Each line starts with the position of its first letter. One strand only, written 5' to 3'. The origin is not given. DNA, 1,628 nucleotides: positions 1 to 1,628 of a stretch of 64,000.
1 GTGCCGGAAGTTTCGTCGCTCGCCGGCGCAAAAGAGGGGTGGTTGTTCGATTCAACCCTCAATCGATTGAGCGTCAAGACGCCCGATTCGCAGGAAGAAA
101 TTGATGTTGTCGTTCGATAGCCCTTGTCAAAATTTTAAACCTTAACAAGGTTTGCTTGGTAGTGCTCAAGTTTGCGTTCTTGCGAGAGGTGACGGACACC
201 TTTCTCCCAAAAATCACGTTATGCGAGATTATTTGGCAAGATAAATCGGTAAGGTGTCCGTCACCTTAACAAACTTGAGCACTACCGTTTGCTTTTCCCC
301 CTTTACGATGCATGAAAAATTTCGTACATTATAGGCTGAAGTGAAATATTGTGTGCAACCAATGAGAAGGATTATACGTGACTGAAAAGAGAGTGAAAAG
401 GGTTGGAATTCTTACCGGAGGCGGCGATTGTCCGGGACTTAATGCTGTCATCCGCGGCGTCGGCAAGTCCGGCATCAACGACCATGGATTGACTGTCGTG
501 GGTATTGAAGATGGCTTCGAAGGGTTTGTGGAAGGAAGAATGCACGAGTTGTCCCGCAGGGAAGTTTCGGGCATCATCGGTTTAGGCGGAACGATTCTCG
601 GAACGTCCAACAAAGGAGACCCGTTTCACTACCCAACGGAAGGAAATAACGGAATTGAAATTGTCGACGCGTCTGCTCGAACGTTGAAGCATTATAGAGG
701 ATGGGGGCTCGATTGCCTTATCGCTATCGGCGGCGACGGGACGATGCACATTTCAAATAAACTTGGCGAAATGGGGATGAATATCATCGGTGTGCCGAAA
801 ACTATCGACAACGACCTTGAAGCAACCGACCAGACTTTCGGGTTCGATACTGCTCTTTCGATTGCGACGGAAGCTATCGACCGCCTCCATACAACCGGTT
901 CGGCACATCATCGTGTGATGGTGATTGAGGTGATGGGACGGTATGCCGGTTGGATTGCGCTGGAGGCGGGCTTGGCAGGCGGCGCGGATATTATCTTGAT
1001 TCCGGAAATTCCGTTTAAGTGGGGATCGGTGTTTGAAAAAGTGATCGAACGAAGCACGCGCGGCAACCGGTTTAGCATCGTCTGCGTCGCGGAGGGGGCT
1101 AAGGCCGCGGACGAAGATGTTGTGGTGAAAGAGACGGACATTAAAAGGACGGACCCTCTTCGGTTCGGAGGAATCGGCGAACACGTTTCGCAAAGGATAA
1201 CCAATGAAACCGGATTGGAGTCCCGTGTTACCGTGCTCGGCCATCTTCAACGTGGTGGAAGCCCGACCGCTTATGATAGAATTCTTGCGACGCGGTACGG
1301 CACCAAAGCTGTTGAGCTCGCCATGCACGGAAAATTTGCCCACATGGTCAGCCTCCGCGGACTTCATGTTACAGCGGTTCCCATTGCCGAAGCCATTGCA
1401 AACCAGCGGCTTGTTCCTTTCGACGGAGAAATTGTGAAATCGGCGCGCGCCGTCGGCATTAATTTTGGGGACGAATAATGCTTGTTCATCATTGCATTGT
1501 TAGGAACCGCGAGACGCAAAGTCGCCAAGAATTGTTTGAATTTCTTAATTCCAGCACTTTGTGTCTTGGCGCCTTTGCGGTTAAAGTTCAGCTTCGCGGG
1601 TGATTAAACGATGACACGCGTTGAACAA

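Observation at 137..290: Nested perfect 17-bp and 16-bp inverted repeats forming a ~130-nt double-stem hairpin upstream of pfk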

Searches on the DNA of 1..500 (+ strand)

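Call 12: search_rna_families(source=window, start=1, end=500, threshold=evalue, max_evalue=10)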
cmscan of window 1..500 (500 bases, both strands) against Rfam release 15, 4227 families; matches with E-value up to 10: 3.
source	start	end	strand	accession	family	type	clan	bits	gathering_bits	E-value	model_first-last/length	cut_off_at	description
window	129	151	-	RF01113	BMV3_UPD-PK3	Cis-reg;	-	18.5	36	4.4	1-23/23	no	Pseudoknot of upstream pseudoknot domain (UPD) of the 3'UTR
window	335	421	-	RF01934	bxd_6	Gene; lncRNA;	-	17.1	50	1.1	1-93/93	no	Bithoraxoid conserved region 6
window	85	106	+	RF03036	osmY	Gene; sRNA;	-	11.9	46.9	5.8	1-72/72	no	osmY RNA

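Call 66: search_dna_similar(query=window:150-294:+, collection=plasmids, mode=distant, max_evalue=0.01)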
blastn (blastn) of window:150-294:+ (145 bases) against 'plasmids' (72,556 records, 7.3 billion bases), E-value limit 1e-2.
No match.

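Call 67: search_dna_similar(query=window:150-294:+, collection=phages, mode=distant, max_evalue=0.01)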
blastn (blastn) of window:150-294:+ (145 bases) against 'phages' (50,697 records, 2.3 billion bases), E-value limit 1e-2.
No match.
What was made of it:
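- Tried and rejected: BLASTN of 150-294 against the phage and plasmid collections gave no match (calls 66, 67).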

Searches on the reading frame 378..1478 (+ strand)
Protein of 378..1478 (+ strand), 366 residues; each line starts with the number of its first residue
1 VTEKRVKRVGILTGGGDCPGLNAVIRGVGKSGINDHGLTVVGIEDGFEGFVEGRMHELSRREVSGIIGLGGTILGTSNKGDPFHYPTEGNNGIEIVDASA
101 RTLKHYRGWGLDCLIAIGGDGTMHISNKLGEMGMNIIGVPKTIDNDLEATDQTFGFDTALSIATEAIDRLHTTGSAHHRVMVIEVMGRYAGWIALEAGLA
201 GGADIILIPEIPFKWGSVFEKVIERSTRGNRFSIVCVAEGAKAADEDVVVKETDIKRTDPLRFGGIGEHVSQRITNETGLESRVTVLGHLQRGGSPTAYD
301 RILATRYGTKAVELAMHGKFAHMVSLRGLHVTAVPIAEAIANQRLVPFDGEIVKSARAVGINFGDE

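Call 11: find_encoding_contigs(protein=window:378-1478:+, flank=10000, max_places=10)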
Protein window:378-1478:+ (366 aa): 3 contigs read that carry it; 1 place shown.
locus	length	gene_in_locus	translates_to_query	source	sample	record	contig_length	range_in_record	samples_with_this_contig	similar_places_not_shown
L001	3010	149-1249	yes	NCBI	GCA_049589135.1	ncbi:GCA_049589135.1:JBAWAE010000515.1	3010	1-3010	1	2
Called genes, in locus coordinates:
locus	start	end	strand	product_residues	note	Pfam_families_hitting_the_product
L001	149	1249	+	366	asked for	PF00365:PFK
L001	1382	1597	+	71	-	-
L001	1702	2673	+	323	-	PF00248:Aldo_ket_red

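Call 14: find_homologous_proteins(query=window:378-1478:+)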
Query window:378-1478:+ (366 aa): 8000 proteins with E <= 0.001 among 8000 candidates; the best 120 are listed.
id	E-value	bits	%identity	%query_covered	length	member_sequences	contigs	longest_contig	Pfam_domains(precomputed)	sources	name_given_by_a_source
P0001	3.0e-229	779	95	100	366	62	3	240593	PF00365.26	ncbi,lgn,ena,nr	ncbi:MAG TPA: ATP-dependent 6-phosphofructokinase [Bacteroidota bacterium]|nr:ATP-dependent 6-phosph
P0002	2.2e-227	772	95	100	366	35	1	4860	PF00365.26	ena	-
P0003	2.6e-226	769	93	100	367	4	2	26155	PF00365.26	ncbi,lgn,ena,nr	ncbi:MAG TPA: ATP-dependent 6-phosphofructokinase [Bacteroidota bacterium]|nr:ATP-dependent 6-phosph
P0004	1.7e-209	714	86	100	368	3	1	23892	PF00365.26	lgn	-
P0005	1.9e-209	713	85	100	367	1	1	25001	PF00365.26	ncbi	ncbi:MAG: 6-phosphofructokinase [Acidobacteriota bacterium]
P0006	1.2e-208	711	86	99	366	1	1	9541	PF00365.26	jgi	jgi:phosphofructokinase-like protein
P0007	2.8e-208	710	85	100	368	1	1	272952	PF00365.26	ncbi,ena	-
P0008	7.0e-208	708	85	100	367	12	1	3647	PF00365.26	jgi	jgi:6-phosphofructokinase 1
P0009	1.6e-207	707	85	100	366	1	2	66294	PF00365.26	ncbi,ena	-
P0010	3.4e-207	706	84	100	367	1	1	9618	PF00365.26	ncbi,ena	-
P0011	1.5e-203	694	82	100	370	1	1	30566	PF00365.26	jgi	jgi:ATP-dependent phosphofructokinase / diphosphate-dependent phosphofructokinase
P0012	3.3e-203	693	82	100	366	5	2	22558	PF00365.26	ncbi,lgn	ncbi:MAG: ATP-dependent 6-phosphofructokinase [Bacteroidota bacterium]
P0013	4.9e-203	692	82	100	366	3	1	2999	PF00365.26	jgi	jgi:6-phosphofructokinase 1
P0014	5.5e-203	692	83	100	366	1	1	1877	PF00365.26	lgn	-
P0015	1.3e-202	691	82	100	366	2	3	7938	PF00365.26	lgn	-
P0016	9.2e-202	688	81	100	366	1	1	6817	PF00365.26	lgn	-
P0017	1.2e-201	688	82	100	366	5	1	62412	PF00365.26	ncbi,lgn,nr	ncbi:MAG: ATP-dependent 6-phosphofructokinase [Ignavibacteriales bacterium]|nr:ATP-dependent 6-phosp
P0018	1.7e-201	687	81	100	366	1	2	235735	PF00365.26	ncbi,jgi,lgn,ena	ncbi:MAG: ATP-dependent 6-phosphofructokinase [Bacteroidota bacterium]|jgi:6-phosphofructokinase 1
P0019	1.9e-201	687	82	100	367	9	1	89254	PF00365.26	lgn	-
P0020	4.1e-201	686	82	100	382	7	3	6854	PF00365.26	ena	-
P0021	2.9e-200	683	81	100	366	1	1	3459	PF00365.26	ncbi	-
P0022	3.0e-200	683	81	100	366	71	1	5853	PF00365.26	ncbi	-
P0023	1.4e-199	681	82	100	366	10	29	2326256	PF00365.26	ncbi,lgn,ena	-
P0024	6.9e-199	679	81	100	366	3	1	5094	PF00365.26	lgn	-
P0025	8.2e-198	675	80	100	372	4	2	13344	PF00365.26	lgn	-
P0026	6.5e-192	656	78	99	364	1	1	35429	PF00365.26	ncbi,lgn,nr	ncbi:MAG: ATP-dependent 6-phosphofructokinase [Bacteroidetes bacterium]|nr:ATP-dependent 6-phosphofr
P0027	6.4e-189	646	78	99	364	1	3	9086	PF00365.26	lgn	-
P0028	1.3e-187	642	78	100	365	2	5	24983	PF00365.26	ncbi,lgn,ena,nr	ncbi:MAG: ATP-dependent 6-phosphofructokinase [Ignavibacteria bacterium]|nr:ATP-dependent 6-phosphof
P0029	5.2e-184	630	82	89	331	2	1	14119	PF00365.26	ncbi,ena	-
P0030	5.7e-184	630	83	91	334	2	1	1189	PF00365.26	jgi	jgi:6-phosphofructokinase 1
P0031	1.3e-182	625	81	91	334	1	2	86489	PF00365.26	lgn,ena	-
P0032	2.9e-182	624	83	91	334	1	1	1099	PF00365.26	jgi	jgi:6-phosphofructokinase 1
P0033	1.5e-177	609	74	99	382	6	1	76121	PF00365.26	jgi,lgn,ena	-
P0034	7.8e-177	606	75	100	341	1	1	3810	PF00365.26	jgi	jgi:6-phosphofructokinase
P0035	1.7e-176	605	75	100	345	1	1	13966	PF00365.26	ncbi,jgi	-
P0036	2.1e-174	598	78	98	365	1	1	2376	PF00365.26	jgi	jgi:ATP-dependent phosphofructokinase / diphosphate-dependent phosphofructokinase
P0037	4.6e-171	587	72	98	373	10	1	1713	PF00365.26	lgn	-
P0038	7.9e-170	583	71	99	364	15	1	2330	PF00365.26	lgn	-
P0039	4.0e-169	581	70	100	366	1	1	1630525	PF00365.26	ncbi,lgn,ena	-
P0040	5.0e-169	581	72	100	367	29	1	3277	PF00365.26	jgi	-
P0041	8.0e-169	580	70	99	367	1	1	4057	PF00365.26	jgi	jgi:6-phosphofructokinase 1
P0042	9.0e-169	580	70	100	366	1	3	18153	PF00365.26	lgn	-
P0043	1.5e-168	579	71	100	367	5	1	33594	PF00365.26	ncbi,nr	ncbi:MAG: ATP-dependent 6-phosphofructokinase [candidate division KSB1 bacterium]|nr:ATP-dependent 6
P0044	2.8e-168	578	71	100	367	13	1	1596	PF00365.26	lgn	-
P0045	3.3e-168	578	70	100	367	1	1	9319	PF00365.26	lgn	-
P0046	3.6e-168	578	70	100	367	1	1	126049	PF00365.26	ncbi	-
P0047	4.0e-168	578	71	100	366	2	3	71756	PF00365.26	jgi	-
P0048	5.1e-168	577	71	100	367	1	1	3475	PF00365.26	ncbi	-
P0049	8.6e-168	576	71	100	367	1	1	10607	PF00365.26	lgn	-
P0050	1.0e-167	576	70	100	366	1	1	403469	PF00365.26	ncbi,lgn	-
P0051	1.7e-167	576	72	100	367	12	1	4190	PF00365.26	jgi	-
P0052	7.4e-167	573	69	100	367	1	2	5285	PF00365.26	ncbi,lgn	-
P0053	9.1e-167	573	71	100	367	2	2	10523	PF00365.26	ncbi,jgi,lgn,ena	-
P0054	1.1e-166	573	70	100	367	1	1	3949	PF00365.26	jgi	-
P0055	1.5e-166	572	70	99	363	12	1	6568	PF00365.26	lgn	-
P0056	1.6e-166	572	72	99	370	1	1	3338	PF00365.26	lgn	-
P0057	3.5e-166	571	69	99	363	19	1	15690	PF00365.26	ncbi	-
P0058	4.3e-166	571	70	99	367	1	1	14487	PF00365.26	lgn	-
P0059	1.6e-165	569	69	99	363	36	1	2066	PF00365.26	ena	-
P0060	1.7e-165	569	71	100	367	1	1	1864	PF00365.26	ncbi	ncbi:MAG: 6-phosphofructokinase [bacterium]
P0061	2.5e-165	568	70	99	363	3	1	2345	PF00365.26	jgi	jgi:ATP-dependent phosphofructokinase / diphosphate-dependent phosphofructokinase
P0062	2.8e-165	568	70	100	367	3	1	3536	PF00365.26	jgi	-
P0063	3.6e-165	568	70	99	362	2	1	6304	PF00365.26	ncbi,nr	ncbi:MAG: ATP-dependent 6-phosphofructokinase [Calditrichaeota bacterium]|nr:MAG: ATP-dependent 6-ph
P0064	5.6e-165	567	69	99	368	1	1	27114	PF00365.26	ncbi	ncbi:MAG: ATP-dependent 6-phosphofructokinase [Acidobacteriota bacterium]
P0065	1.2e-164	566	70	99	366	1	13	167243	PF00365.26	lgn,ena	-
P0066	1.2e-164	566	69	99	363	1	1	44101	PF00365.26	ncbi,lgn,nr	ncbi:MAG: ATP-dependent 6-phosphofructokinase [Ignavibacteriales bacterium]|nr:ATP-dependent 6-phosp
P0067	1.5e-164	566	69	100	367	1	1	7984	PF00365.26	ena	-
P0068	1.8e-164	566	71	98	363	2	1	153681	PF00365.26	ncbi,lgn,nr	ncbi:MAG TPA: ATP-dependent 6-phosphofructokinase [Bacteroidota bacterium]|nr:ATP-dependent 6-phosph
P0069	1.9e-164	565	70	100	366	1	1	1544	PF00365.26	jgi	-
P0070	2.0e-164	565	69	99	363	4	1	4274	PF00365.26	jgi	jgi:phosphofructokinase-like protein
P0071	2.1e-164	565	69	99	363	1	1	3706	PF00365.26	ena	-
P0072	2.4e-164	565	66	99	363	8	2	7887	PF00365.26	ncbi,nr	ncbi:MAG: ATP-dependent 6-phosphofructokinase [Ignavibacteriales bacterium]|nr:ATP-dependent 6-phosp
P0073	2.7e-164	565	69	100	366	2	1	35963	PF00365.26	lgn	-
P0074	3.5e-164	565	69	100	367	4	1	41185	PF00365.26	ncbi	-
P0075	3.9e-164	564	68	99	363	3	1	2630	PF00365.26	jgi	jgi:6-phosphofructokinase 1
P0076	4.1e-164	564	70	100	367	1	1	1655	PF00365.26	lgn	-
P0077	8.2e-164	563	71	100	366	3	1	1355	PF00365.26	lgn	-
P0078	1.1e-163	563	69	99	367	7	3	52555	PF00365.26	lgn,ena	-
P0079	2.0e-163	562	70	100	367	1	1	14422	PF00365.26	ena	-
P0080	2.6e-163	562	68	100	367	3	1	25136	PF00365.26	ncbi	ncbi:MAG: 6-phosphofructokinase [bacterium]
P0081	3.6e-163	561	69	100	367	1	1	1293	PF00365.26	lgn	-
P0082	3.7e-163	561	71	99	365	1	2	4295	PF00365.26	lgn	-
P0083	3.8e-163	561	70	99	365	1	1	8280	PF00365.26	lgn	-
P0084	4.1e-163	561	71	100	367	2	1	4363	PF00365.26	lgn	-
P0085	4.2e-163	561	69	100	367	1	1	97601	PF00365.26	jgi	jgi:6-phosphofructokinase 1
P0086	6.2e-163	560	68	99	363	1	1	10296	PF00365.26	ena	-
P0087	6.5e-163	560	69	100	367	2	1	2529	PF00365.26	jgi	jgi:6-phosphofructokinase 1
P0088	7.2e-163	560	70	98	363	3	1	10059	PF00365.26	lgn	-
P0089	7.8e-163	560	69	99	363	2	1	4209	PF00365.26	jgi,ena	-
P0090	8.3e-163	560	69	100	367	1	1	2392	PF00365.26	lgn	-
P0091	8.9e-163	560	69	100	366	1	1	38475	PF00365.26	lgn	-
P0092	1.0e-162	560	70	100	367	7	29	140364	PF00365.26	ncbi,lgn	-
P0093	1.2e-162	560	69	99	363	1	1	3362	PF00365.26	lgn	-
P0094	1.2e-162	560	69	99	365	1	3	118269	PF00365.26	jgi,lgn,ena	-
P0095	1.3e-162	559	69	99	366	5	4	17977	PF00365.26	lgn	-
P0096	1.5e-162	559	69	100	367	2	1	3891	PF00365.26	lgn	-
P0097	2.7e-162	558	68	99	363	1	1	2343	PF00365.26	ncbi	-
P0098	2.8e-162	558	70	98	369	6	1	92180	PF00365.26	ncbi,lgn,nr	ncbi:ATP-dependent 6-phosphofructokinase [Candidatus Fermentibacteria bacterium]|nr:ATP-dependent 6-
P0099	3.0e-162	558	67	100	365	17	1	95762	PF00365.26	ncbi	-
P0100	3.1e-162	558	69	99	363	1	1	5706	PF00365.26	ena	-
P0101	3.6e-162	558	70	96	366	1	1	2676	PF00365.26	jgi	jgi:6-phosphofructokinase 1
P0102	3.7e-162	558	68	99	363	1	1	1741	PF00365.26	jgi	jgi:6-phosphofructokinase 1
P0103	4.1e-162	558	70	100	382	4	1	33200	PF00365.26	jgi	jgi:6-phosphofructokinase 1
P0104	5.0e-162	557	67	99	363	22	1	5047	PF00365.26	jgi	jgi:ATP-dependent phosphofructokinase / diphosphate-dependent phosphofructokinase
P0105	5.0e-162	557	69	100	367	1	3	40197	PF00365.26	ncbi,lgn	ncbi:MAG: 6-phosphofructokinase [bacterium]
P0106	5.1e-162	557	67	99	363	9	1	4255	PF00365.26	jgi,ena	jgi:6-phosphofructokinase 1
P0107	5.5e-162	557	71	99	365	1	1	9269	PF00365.26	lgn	-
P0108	5.6e-162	557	69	99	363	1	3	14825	PF00365.26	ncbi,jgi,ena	ncbi:MAG TPA: ATP-dependent 6-phosphofructokinase [Bacteroidota bacterium]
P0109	6.2e-162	557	69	99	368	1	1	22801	PF00365.26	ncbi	-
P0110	6.8e-162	557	69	100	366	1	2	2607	PF00365.26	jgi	jgi:6-phosphofructokinase 1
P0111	7.9e-162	557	69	99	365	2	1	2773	PF00365.26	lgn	-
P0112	8.8e-162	557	67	99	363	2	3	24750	PF00365.26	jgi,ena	-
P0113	1.1e-161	556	70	99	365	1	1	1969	PF00365.26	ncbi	-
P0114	1.3e-161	556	68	100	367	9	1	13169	PF00365.26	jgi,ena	-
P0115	1.3e-161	556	69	100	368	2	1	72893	PF00365.26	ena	-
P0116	1.4e-161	556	68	99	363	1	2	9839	PF00365.26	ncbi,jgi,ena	ncbi:MAG TPA: ATP-dependent 6-phosphofructokinase [Bacteroidota bacterium]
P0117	1.6e-161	556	70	98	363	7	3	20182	PF00365.26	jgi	jgi:6-phosphofructokinase 1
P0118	1.6e-161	556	68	98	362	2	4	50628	PF00365.26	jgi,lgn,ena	-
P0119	2.0e-161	556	69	100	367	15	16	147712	PF00365.26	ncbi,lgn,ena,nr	ncbi:ATP-dependent 6-phosphofructokinase [candidate division KSB1 bacterium]|nr:MAG: ATP-dependent 6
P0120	2.2e-161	555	69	99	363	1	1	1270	PF00365.26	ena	-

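Call 15: find_encoding_contigs(protein=P0001, flank=3000, max_places=4)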
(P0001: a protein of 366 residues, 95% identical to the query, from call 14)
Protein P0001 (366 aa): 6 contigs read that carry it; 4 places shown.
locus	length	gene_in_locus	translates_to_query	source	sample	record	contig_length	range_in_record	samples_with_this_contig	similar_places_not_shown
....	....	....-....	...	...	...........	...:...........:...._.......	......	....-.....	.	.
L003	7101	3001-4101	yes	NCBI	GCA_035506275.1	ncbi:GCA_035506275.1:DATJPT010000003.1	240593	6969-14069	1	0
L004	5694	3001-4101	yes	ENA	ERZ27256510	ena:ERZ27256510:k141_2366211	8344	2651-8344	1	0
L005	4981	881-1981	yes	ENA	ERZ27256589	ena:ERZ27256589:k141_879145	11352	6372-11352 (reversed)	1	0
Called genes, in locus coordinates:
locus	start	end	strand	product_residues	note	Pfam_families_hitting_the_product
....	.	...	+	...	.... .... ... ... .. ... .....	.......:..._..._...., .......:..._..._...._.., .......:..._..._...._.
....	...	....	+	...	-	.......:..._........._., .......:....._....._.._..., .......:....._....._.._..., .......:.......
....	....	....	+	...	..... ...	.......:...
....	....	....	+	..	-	-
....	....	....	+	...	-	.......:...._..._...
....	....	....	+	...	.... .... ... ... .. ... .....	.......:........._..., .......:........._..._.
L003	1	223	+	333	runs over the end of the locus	PF01408:GFO_IDH_MocA, PF22725:GFO_IDH_MocA_C3, PF02894:GFO_IDH_MocA_C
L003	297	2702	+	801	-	PF13802:Gal_mutarotas_2, PF01055:Glyco_hydro_31_2nd, PF21365:Glyco_hydro_31_3rd, PF17137:DUF5110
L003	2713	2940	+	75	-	-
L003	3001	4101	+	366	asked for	PF00365:PFK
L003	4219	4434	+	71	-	-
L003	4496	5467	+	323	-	PF00248:Aldo_ket_red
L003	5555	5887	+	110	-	PF06155:GBBH-like_N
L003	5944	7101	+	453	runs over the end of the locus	PF00675:Peptidase_M16, PF05193:Peptidase_M16_C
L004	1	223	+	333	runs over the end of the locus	PF01408:GFO_IDH_MocA, PF22725:GFO_IDH_MocA_C3, PF02894:GFO_IDH_MocA_C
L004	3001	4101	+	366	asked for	PF00365:PFK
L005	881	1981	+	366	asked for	PF00365:PFK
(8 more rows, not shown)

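Call 16: find_encoding_contigs(protein=P0003, flank=3000, max_places=4)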
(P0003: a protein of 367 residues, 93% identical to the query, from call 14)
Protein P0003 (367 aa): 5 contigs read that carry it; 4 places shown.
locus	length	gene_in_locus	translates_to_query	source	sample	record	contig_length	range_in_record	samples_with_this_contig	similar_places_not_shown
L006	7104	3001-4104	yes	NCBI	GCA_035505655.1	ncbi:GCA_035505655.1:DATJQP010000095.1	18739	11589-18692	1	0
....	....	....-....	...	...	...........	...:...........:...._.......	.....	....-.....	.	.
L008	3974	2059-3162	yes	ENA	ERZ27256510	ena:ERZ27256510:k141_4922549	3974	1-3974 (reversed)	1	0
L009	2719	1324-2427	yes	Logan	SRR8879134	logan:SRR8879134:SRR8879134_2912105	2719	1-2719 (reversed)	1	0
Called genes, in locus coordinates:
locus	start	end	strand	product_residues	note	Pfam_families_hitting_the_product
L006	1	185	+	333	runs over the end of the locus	PF01408:GFO_IDH_MocA, PF22725:GFO_IDH_MocA_C3, PF02894:GFO_IDH_MocA_C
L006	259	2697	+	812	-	PF13802:Gal_mutarotas_2, PF01055:Glyco_hydro_31_2nd, PF21365:Glyco_hydro_31_3rd, PF17137:DUF5110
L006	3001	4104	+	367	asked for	PF00365:PFK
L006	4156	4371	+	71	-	-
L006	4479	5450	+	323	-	PF00248:Aldo_ket_red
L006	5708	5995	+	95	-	-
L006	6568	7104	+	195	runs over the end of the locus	PF00675:Peptidase_M16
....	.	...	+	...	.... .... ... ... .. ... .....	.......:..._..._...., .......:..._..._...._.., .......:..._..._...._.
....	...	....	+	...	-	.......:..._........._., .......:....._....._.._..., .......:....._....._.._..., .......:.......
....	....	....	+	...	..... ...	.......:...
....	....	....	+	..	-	-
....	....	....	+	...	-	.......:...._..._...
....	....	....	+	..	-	-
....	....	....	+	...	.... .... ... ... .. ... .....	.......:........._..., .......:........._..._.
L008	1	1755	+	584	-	?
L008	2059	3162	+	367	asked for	PF00365:PFK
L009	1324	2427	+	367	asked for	PF00365:PFK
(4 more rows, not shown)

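Call 17: find_encoding_contigs(protein=P0007, flank=3000, max_places=3)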
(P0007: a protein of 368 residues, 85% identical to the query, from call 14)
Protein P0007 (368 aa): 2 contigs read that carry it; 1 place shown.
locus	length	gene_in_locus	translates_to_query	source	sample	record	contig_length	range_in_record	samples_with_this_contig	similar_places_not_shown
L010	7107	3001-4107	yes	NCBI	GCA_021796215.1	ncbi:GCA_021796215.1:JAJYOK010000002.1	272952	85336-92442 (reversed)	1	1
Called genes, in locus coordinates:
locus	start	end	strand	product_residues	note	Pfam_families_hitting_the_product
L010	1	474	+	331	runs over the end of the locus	PF01408:GFO_IDH_MocA, PF02894:GFO_IDH_MocA_C, PF22725:GFO_IDH_MocA_C3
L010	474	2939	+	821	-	PF13802:Gal_mutarotas_2, PF01055:Glyco_hydro_31_2nd, PF21365:Glyco_hydro_31_3rd, PF17137:DUF5110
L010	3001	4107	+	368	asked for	PF00365:PFK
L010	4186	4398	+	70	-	-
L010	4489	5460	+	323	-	PF00248:Aldo_ket_red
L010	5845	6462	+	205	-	PF03588:Leu_Phe_trans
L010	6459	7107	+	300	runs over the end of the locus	PF01259:SAICAR_synt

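Call 18: find_encoding_contigs(protein=P0004, flank=3000, max_places=3)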
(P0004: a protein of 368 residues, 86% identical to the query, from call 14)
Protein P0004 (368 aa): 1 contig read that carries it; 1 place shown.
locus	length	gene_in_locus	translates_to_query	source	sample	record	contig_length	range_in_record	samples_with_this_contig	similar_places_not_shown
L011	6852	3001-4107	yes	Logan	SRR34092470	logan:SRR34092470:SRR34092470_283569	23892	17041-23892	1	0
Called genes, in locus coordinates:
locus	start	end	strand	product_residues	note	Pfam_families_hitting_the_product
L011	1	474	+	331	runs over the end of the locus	PF01408:GFO_IDH_MocA, PF02894:GFO_IDH_MocA_C, PF22725:GFO_IDH_MocA_C3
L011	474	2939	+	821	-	PF13802:Gal_mutarotas_2, PF01055:Glyco_hydro_31_2nd, PF21365:Glyco_hydro_31_3rd, PF17137:DUF5110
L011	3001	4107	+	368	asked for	PF00365:PFK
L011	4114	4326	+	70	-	-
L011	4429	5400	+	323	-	PF00248:Aldo_ket_red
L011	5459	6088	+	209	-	PF03588:Leu_Phe_trans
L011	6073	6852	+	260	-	?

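Call 42: find_encoding_contigs(protein=P0002, flank=3000, max_places=4)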
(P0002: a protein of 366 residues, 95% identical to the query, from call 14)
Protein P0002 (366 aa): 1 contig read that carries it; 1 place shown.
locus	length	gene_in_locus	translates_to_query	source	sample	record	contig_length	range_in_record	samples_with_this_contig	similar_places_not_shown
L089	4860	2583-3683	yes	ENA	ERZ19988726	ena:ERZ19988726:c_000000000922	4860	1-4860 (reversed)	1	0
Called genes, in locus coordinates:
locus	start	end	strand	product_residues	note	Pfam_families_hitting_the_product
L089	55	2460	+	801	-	PF13802:Gal_mutarotas_2, PF01055:Glyco_hydro_31_2nd, PF21365:Glyco_hydro_31_3rd, PF17137:DUF5110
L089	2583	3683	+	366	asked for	PF00365:PFK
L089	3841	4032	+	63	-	-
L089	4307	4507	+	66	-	PF00248:Aldo_ket_red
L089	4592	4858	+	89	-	?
